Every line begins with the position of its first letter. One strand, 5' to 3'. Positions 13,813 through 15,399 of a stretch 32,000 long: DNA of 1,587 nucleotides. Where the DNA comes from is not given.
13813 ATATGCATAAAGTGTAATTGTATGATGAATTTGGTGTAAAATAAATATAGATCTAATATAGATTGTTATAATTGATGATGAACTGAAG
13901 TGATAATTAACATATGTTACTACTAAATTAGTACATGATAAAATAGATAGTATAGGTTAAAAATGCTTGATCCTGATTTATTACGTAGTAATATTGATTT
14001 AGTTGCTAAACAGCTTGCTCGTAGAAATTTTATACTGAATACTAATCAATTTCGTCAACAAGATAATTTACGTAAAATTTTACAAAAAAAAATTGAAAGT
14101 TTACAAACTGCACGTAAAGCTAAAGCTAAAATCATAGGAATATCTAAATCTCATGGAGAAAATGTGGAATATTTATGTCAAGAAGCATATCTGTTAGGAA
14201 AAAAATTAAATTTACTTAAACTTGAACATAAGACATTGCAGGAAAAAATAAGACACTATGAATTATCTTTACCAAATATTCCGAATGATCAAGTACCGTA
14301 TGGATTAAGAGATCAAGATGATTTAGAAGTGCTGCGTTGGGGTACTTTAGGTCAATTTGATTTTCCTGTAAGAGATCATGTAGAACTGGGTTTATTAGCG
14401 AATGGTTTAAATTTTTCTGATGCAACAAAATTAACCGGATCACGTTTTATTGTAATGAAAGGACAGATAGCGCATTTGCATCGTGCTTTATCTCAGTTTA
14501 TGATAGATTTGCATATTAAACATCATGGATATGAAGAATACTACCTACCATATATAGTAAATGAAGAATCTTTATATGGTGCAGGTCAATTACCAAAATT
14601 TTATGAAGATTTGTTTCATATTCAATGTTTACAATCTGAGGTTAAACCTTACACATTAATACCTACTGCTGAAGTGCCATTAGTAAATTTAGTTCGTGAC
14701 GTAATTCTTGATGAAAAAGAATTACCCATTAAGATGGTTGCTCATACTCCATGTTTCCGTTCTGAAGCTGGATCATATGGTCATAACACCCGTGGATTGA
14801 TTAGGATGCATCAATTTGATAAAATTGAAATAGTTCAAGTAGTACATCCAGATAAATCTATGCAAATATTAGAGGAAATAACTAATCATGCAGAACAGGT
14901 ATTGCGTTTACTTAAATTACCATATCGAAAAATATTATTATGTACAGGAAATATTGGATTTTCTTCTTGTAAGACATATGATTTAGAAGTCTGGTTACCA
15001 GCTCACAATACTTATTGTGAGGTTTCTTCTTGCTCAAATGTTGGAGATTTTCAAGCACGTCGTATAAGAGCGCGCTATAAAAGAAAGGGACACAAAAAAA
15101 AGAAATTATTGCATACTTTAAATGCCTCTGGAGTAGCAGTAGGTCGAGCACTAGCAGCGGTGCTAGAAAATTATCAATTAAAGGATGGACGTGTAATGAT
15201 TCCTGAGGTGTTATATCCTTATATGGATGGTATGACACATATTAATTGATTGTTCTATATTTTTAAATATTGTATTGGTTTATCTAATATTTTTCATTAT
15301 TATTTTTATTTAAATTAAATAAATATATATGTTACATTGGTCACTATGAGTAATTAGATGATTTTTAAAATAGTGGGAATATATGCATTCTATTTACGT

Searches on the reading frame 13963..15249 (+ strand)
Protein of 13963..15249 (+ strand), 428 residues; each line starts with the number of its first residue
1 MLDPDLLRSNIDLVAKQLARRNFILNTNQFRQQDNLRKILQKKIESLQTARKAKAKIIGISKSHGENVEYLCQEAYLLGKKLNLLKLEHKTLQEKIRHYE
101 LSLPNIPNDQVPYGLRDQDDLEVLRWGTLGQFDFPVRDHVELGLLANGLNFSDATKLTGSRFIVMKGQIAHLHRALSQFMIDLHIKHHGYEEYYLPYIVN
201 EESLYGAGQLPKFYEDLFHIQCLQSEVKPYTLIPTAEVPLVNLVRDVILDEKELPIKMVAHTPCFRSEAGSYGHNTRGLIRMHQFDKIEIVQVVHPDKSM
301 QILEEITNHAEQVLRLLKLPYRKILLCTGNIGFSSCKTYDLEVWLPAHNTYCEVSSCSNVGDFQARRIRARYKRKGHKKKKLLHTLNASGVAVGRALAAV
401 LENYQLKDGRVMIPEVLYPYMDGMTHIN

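Call 45: search_protein_families(library=ncbifam, proteins=[window:13963-15249:+], max_evalue=1e-10)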
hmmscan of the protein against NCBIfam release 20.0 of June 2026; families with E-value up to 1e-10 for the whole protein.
window:13963-15249:+ (428 aa): 2 families
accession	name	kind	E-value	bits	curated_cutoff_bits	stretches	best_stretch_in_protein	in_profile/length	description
TIGR00414.1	serS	equivalog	1.2e-154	515.4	301.65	1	1-421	1-418/418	serine--tRNA ligase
NF002120.0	PRK00960.1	equivalog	1.8e-11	43.3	611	0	230-358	311-450/518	serine--tRNA ligase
